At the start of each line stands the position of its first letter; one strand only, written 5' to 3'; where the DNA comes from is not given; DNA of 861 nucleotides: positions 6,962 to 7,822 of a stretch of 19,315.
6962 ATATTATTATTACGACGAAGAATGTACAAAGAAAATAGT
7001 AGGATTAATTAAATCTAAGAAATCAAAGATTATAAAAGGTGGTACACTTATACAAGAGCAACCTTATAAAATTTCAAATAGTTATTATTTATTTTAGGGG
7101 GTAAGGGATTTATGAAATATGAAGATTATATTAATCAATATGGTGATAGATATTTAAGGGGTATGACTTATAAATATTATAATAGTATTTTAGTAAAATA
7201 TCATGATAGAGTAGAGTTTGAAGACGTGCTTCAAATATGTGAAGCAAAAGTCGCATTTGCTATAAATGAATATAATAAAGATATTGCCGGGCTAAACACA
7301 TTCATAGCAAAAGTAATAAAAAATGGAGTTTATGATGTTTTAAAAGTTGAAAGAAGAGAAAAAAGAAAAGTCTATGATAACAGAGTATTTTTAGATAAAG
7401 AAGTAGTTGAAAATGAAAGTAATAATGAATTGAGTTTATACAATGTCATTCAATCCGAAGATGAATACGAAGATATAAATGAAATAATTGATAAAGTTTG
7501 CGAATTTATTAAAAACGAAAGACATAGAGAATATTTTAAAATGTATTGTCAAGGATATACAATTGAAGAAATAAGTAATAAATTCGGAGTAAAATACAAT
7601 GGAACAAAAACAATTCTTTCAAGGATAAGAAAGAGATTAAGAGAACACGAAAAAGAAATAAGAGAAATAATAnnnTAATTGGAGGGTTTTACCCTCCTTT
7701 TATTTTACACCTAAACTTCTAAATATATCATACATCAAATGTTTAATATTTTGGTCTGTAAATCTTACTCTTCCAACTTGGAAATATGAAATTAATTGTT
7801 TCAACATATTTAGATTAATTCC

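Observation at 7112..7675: A 19-kb phi29-like phage encodes its own ECF-like sigma factor as the last gene of the replication operon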

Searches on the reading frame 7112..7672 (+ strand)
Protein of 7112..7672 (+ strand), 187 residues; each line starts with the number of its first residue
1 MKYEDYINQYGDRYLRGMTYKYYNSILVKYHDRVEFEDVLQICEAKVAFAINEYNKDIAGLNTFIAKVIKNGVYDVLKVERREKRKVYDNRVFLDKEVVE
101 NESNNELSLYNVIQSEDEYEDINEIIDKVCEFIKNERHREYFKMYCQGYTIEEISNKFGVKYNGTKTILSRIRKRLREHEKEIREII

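Call 4: search_protein_families(library=pfam, proteins=[window:7112-7672:+], max_evalue=10)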
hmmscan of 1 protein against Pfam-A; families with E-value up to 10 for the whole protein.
window:7112-7672:+ (187 aa): 12 families
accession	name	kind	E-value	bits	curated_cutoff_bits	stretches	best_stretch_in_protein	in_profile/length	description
PF07638.17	Sigma70_ECF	-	4.5e-06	27.1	21.1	1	57-180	68-183/185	ECF sigma factor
PF08281.18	Sigma70_r4_2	-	0.00011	22.2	25.7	1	136-176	13-54/54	Sigma-70, region 4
PF04542.20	Sigma70_r2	-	0.0017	18.6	24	1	22-82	16-70/71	Sigma-70 region 2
PF04545.22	Sigma70_r4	-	0.0025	17.7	24.1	1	136-178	7-50/50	Sigma-70, region 4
PF14493.12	HTH_40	-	0.01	16.5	27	1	138-162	2-26/89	Helix-turn-helix domain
PF04011.17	LemA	-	0.043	14.1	26.2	1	35-87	85-137/149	LemA family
PF01916.23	DS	-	0.074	12.8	27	1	108-170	101-154/288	Deoxyhypusine synthase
PF21866.1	DUF6915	-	0.14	12.8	27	1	116-162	18-61/102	Domain of unknown function (DUF6915)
PF25792.1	BREX_BrxC_helical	-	0.16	12.7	27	1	103-142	72-109/123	BREX ATP-binding protein BrxC alpha helical domain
PF23828.1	DUF7198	-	0.16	11.8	27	1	59-141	37-106/236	Family of unknown function (DUF7198)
PF03462.23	PCRF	-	0.21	11.8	24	1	51-81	139-170/194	PCRF domain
PF09524.15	Phg_2220_C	-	0.91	10.1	27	0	151-181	2-33/73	Conserved phage C-terminus (Phg_2220_C)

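Call 5: search_protein_families(library=phrogs, proteins=[window:7112-7672:+], max_evalue=1)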
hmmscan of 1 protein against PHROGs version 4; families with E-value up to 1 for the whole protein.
window:7112-7672:+ (187 aa): 16 families
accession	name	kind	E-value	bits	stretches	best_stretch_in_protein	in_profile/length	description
phrog_1740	-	transcription regulation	7.9e-12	45.4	1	18-179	61-215/567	RNA polymerase sigma factor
phrog_351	-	transcription regulation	4e-07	30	1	31-181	528-727/928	RNA polymerase sigma factor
phrog_323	-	transcription regulation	0.00028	21.5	1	140-182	155-198/319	transcriptional regulator, D5-like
phrog_1190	-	transcription regulation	0.00087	20.1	1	82-179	64-158/167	RNA polymerase sigma factor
phrog_11138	-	unknown function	0.0019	19.5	1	81-178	38-137/142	-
phrog_1058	-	unknown function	0.0024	18.9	1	117-180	68-131/134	-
phrog_10922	-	unknown function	0.0079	16.2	1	53-136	43-127/375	-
phrog_1116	-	unknown function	0.0085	16.7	1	38-141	21-111/246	-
phrog_27067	-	unknown function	0.025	15.1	1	38-146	81-180/242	-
phrog_36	-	transcription regulation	0.029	14.9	1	117-184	124-195/220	transcriptional regulator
phrog_25054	-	unknown function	0.045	13.8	1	128-173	99-144/269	-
phrog_27757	-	unknown function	0.057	14.6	1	65-120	41-95/101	-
phrog_22777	-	unknown function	0.12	13.1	1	70-141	76-146/173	-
phrog_20467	-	DNA, RNA and nucleotide metabolism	0.13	13.1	1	134-178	64-105/112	HNH endonuclease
phrog_33373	-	unknown function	0.31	12.1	0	28-90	103-164/166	-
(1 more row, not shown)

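Call 6: search_protein_families(library=ncbifam, proteins=[window:7112-7672:+], max_evalue=10)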
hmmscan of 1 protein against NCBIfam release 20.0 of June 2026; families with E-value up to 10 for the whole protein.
window:7112-7672:+ (187 aa): 30 families (the best 25 are shown)
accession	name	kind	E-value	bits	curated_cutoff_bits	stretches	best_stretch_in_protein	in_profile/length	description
TIGR02937.1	sigma70-ECF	superfamily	5.1e-17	62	42.9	1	19-178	14-163/165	sigma-70 family RNA polymerase sigma factor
NF058625.1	sigma_PG0214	equivalog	5.8e-09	35.9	130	1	31-183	26-164/170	GFO_1088 family ECF-type sigma factor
TIGR02959.1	SigZ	equivalog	1.5e-07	31.4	168.65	1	28-179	14-147/170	RNA polymerase sigma factor SigZ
TIGR02989.1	Sig-70_gvs1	subfamily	6.9e-07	29.3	124.55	1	31-178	23-156/158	RNA polymerase sigma-70 factor, Rhodopirellula/Verrucomicrobium family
NF041236.1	CAS_III-E_sigma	exception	3e-06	27.3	100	1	21-181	33-205/206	type III-E CRISPR-associated RpoE-like sigma factor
NF007215.0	PRK09637.1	equivalog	2.8e-05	24.2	212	1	29-178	21-152/181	RNA polymerase sigma factor SigZ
TIGR02952.1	Sig70_famx2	equivalog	9.7e-05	22.3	206.45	1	21-177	23-167/170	ECF subfamily RNA polymerase sigma factor, BldN family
TIGR02943.1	Sig70_famx1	hypoth_equivalog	0.00018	21.4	162.2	1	32-178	25-177/188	RNA polymerase sigma-70 factor, TIGR02943 family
NF009167.0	PRK12514.1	equivalog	0.00019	21.4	265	1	23-178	34-176/180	RNA polymerase sigma factor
NF004113.0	PRK05602.1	equivalog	0.00031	20.4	208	1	31-179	67-200/211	RNA polymerase sigma factor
TIGR02985.1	Sig70_bacteroi1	subfamily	0.00038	20.7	126.4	1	32-178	24-160/162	RNA polymerase sigma-70 factor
NF008888.0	PRK11922.1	equivalog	0.00062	19.5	204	1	31-179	52-195/231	RNA polymerase sigma factor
NF010444.1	PRK13870.1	equivalog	0.0011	18.6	250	1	139-180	179-220/234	autoinducer-binding transcriptional regulator TraR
NF006930.0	PRK09415.1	subfamily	0.0017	18.3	198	1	6-179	21-174/179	RNA polymerase factor sigma C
NF007221.0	PRK09639.1-6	subfamily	0.0017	18.3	322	1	51-185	50-175/176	RNA polymerase sigma factor SigX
NF005385.0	PRK06930.1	subfamily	0.011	15.4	136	1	83-184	63-166/170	positive control sigma-like factor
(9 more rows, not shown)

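Call 8: search_dna_similar(query=window:7112-7672:+, collection=phages, mode=protein, max_rows=40, max_evalue=0.001)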
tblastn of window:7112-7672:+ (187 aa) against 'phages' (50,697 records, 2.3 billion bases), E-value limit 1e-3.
No match.

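Call 11: find_homologous_proteins(query=window:7112-7672:+, max_evalue=0.001)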
Query window:7112-7672:+ (187 aa): 53 proteins with E <= 0.001 among 124 candidates.
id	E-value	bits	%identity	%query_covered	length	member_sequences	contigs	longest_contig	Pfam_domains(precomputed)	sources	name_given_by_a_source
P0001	2.3e-108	378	95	100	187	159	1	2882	PF07638.18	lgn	-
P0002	2.8e-106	372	91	100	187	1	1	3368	PF07638.18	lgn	-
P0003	9.0e-105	367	89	100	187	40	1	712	PF07638.18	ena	-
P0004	1.6e-104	366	91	100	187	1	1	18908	PF07638.18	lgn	-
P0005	3.3e-104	365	91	100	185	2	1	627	PF07638.18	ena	-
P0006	2.1e-103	362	89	100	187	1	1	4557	PF07638.18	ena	-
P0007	2.3e-103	362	88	100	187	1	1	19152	PF07638.18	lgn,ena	-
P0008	7.3e-103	360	89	100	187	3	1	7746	-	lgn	-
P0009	1.1e-102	360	88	100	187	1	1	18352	PF07638.18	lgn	-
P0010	2.0e-102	359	89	100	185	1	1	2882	PF07638.18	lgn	-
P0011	2.3e-102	359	89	100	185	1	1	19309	-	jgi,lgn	jgi:RNA polymerase sigma factor (sigma-70 family)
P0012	3.9e-102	358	89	100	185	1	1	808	PF07638.18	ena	-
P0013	8.2e-102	357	89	100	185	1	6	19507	-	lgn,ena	-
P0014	9.7e-102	357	89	100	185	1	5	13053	-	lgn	-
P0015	1.1e-101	357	89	100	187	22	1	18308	-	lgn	-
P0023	2.2e-101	356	89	100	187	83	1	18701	-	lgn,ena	-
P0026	5.3e-101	354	87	100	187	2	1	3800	PF07638.18,PF08281.19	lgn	-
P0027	6.5e-101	354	89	100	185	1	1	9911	PF07638.18,PF08281.19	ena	-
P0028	7.0e-101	354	87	100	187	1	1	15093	PF07638.18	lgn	-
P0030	1.4e-100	353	89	100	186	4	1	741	PF07638.18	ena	-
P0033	4.5e-100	351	88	100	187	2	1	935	PF07638.18,PF08281.19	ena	-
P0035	1.6e-99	350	86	100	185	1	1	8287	PF07638.18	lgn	-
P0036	3.1e-99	349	87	100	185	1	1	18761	PF07638.18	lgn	-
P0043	3.0e-96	339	84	100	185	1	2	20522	-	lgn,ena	-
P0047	2.8e-95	336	81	100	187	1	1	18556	-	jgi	jgi:RNA polymerase sigma factor (sigma-70 family)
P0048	1.0e-91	324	86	100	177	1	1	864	PF07638.18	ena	-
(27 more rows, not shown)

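Call 16: search_solved_structures(query=A1, max_evalue=1, show_alignments=2)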
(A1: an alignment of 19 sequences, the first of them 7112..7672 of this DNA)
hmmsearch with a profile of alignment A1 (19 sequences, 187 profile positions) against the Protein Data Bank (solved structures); distinct sequences matched with E-value up to 1: 23.
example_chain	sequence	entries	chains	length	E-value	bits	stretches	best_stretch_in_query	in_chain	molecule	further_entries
7oya_R2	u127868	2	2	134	0.011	19.2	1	24-106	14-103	40S ribosomal protein S17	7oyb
6gz3_BR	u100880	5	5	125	0.013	18.9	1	24-105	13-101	ribosomal protein eS17 | 40S ribosomal protein S17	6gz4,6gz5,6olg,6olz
7qgg_SR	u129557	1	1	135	0.013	18.9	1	24-105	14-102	40S ribosomal protein S17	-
5k0y_e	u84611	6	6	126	0.013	18.9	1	24-105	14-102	ribosomal protein eS17 | 40S ribosomal protein S17 | Small ribosomal subunit protein eS17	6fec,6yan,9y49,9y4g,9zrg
3jag_RR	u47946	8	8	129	0.014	18.8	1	24-105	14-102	eS17 | Ribosomal protein eS17 | 40S RIBOSOMAL PROTEIN ES17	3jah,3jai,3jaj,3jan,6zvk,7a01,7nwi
6zvj_w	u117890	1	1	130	0.015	18.7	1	24-105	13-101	40S ribosomal protein S17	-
11hg_RS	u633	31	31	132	0.015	18.7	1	24-105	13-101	40S ribosomal protein S17 | eS17 | ribosomal protein eS17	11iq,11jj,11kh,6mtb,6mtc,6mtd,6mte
6xa1_SR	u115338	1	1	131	0.015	18.7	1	24-105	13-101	40S ribosomal protein S17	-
9q7q_KK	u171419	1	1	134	0.016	18.7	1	24-105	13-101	Small ribosomal subunit protein eS17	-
6ole_SR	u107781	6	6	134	0.016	18.7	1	24-105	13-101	40S ribosomal protein S17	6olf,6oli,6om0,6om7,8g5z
3j7p_SR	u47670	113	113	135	0.016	18.6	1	24-105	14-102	Ribosomal protein eS17 | 40S ribosomal protein S17 | eS17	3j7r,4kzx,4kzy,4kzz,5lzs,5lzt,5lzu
8q7z_Aq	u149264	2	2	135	0.016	18.6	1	24-105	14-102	Small ribosomal subunit protein eS17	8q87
22tu_SR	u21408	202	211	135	0.016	18.6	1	24-105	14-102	40S ribosomal protein S17 | 40S RIBOSOMAL PROTEIN ES17 | 40S RIBOSOMAL PROTEIN S17-LIKE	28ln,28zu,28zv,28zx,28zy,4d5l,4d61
7nwg_S2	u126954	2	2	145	0.016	18.6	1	24-105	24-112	40S ribosomal protein S17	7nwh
7oyc_R2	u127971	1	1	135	0.018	18.5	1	24-105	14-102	40S ribosomal protein S17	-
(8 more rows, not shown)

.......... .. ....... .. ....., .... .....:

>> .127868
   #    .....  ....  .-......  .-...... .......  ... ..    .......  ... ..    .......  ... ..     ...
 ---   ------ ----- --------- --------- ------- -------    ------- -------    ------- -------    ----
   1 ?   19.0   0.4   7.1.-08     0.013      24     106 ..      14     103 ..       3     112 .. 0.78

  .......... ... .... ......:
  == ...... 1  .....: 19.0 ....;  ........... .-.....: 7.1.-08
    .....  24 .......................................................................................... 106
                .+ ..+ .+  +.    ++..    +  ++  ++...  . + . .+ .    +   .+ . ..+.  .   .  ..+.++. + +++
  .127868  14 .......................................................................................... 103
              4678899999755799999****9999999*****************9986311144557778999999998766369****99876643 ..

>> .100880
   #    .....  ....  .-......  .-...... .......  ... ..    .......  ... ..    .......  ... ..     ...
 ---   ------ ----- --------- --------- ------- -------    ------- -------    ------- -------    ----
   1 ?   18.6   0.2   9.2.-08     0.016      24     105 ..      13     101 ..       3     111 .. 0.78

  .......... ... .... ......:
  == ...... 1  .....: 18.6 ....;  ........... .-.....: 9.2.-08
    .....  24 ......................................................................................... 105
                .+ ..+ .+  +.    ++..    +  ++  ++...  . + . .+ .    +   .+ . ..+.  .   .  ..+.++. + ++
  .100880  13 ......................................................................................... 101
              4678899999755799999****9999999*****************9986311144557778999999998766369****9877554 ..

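Call 26: find_encoding_contigs(protein=P0047, flank=10000, max_places=2)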
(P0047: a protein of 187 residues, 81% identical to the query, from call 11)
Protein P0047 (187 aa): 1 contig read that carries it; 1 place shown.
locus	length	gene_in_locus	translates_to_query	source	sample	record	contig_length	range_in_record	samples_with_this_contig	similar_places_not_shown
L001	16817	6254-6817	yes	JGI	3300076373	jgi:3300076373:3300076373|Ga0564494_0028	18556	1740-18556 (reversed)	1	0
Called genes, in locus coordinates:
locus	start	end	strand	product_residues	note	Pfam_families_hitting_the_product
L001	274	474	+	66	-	-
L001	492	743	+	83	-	-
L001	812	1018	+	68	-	-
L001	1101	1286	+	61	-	-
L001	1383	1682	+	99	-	PF11753:DUF3310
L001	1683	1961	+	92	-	-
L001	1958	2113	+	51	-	-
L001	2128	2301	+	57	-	-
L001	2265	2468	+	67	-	-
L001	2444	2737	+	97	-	-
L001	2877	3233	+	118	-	-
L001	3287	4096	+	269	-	-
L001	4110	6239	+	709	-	PF03175:DNA_pol_B_2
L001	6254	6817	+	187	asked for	-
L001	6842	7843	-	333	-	PF05894:Podovirus_Gp16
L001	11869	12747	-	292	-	PF05352:Phage_connector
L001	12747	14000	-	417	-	PF20934:phi29_gp9_C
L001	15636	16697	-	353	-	PF25622:Phi29_MCP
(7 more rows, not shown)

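Call 27: find_encoding_contigs(protein=P0043, flank=10000, max_places=2)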
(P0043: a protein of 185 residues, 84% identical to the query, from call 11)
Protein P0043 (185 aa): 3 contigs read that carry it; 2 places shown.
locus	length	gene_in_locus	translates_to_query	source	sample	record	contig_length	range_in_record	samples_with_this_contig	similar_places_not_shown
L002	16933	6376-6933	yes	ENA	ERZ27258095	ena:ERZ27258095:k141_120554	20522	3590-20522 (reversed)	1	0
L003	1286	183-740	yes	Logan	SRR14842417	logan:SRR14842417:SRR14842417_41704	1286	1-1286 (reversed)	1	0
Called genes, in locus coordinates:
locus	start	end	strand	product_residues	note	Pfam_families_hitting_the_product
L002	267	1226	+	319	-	PF01507:PAPS_reduct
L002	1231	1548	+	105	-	-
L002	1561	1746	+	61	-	-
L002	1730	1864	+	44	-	-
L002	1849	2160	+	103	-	PF11753:DUF3310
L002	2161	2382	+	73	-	-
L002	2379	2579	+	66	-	-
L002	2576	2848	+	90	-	-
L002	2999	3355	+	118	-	-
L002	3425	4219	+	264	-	-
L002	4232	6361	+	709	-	PF03175:DNA_pol_B_2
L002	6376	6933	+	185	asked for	-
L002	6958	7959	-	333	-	PF05894:Podovirus_Gp16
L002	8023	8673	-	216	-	PF01520:Amidase_3, PF05036:SPOR (weak)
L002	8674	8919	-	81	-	-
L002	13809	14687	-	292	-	PF05352:Phage_connector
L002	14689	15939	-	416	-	PF20934:phi29_gp9_C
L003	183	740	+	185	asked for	-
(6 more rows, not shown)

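Call 29: search_protein_representatives(alignment_id=A1)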
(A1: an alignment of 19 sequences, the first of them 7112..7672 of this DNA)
Query: 19 sequences, 187 profile positions. Proteins with E-value up to 0.001 (for the whole library): 116; up to 1e-10: 10; up to 1e-30: 4. The best 116 are listed.
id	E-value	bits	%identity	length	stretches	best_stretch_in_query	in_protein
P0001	3.3e-111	386.1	-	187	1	1-187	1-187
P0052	1.1e-56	208.3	-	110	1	76-187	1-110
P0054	3.0e-35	138.4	-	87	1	1-66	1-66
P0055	2.1e-32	129.1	-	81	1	125-187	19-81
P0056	1.0e-24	104.1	-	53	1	1-53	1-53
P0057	5.4e-19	85.4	-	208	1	1-178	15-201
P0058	3.2e-16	76.4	-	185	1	1-178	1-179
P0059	3.7e-12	63.2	-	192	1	4-177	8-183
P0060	3.3e-11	60.0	-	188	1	3-186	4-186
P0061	4.5e-11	59.6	-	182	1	3-178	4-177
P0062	9.1e-10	55.4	-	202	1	11-174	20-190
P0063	4.9e-09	53.0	-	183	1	27-178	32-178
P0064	3.3e-08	50.3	-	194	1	10-181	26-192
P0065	5.3e-08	49.6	-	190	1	27-181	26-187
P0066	8.8e-08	48.9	-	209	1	5-181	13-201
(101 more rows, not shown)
